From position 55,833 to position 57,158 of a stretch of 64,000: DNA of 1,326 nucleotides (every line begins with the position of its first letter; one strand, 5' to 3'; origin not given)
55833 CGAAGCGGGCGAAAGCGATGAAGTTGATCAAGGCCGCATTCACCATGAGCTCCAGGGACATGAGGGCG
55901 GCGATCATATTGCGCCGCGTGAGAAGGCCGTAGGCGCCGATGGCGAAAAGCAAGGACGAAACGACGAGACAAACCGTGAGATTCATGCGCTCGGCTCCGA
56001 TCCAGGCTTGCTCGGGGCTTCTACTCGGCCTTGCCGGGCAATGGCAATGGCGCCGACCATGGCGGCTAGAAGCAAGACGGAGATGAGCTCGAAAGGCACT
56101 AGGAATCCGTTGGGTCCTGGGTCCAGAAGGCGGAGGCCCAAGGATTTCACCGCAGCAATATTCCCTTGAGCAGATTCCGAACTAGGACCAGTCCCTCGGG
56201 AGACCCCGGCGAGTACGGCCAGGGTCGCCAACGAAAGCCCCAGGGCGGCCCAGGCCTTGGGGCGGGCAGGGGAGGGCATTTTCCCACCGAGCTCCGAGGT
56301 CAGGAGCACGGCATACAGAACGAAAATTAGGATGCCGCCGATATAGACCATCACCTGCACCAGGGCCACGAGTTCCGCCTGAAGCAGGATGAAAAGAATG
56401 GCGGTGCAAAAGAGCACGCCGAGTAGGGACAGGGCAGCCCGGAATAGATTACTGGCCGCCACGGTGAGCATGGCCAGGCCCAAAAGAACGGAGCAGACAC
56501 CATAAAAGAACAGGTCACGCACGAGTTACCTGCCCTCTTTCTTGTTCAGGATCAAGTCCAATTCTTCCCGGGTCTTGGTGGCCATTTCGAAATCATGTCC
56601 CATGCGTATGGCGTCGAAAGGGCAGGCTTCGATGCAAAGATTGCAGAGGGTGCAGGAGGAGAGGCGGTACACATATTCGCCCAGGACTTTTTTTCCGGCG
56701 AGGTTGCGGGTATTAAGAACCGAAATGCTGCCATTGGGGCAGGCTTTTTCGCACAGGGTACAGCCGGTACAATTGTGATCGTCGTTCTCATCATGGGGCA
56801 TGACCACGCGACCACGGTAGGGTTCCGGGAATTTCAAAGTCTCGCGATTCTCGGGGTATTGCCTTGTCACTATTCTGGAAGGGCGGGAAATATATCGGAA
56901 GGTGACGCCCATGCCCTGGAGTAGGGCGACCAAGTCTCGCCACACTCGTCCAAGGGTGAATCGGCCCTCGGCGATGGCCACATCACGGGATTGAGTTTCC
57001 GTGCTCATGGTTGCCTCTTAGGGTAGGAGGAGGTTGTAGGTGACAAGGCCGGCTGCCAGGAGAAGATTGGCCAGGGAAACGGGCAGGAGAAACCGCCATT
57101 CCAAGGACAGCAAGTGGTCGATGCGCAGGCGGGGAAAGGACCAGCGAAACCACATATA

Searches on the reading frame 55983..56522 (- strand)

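Call 99: search_protein_families(library=pfam, proteins=[window:55983-56522:-], max_evalue=0.001)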
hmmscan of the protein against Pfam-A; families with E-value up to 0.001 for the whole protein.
window:55983-56522:- (179 aa): 1 family
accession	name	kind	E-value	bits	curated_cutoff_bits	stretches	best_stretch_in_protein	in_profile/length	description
PF00499.25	Oxidored_q3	-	4.8e-29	101.4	33.2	1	17-161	2-146/146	NADH-ubiquinone/plastoquinone oxidoreductase chain 6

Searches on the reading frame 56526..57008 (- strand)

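Call 99: search_protein_families(library=pfam, proteins=[window:56526-57008:-], max_evalue=0.001)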
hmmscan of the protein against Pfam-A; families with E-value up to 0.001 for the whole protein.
window:56526-57008:- (160 aa): 14 families
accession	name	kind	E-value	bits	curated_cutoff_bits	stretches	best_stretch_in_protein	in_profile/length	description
PF00037.32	Fer4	-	4.9e-13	48.7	21.1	2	114-135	3-24/24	4Fe-4S binding domain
PF12838.12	Fer4_7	-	5.1e-11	43.3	27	1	79-133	1-52/52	4Fe-4S dicluster domain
PF13187.11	Fer4_9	-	4e-10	40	27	1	79-134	1-52/52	4Fe-4S dicluster domain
PF13484.11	Fer4_16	-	9.2e-10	39.6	30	1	119-146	2-28/66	4Fe-4S double cluster binding domain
PF12837.12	Fer4_6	-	1.6e-09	37.7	25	2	117-134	7-24/24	4Fe-4S binding domain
PF14697.11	Fer4_21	-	6.8e-09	36.2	35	1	76-136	4-59/59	4Fe-4S dicluster domain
PF13237.11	Fer4_10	-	1.3e-08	35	25.5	1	74-130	3-53/53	4Fe-4S dicluster domain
PF12797.12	Fer4_2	-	7.6e-08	32.3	24.5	1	77-91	7-21/22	4Fe-4S binding domain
PF13534.11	Fer4_17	-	3.3e-07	31.2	22.2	0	75-93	41-59/61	4Fe-4S dicluster domain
PF12800.12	Fer4_4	-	1.1e-06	28.8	24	0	117-131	2-16/17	4Fe-4S binding domain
PF13183.11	Fer4_8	-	2.2e-06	28.5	27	1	78-131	3-66/68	4Fe-4S dicluster domain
PF12798.12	Fer4_3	-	3.1e-06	28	27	0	119-133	1-15/15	4Fe-4S binding domain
PF25160.1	LdpA_Fe-S-bd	-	0.00029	21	27.6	0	77-97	25-45/49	LdpA Fe-S cluster-binding domain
PF17179.9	Fer4_22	-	0.00087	20.5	27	0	63-92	64-93/95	4Fe-4S dicluster domain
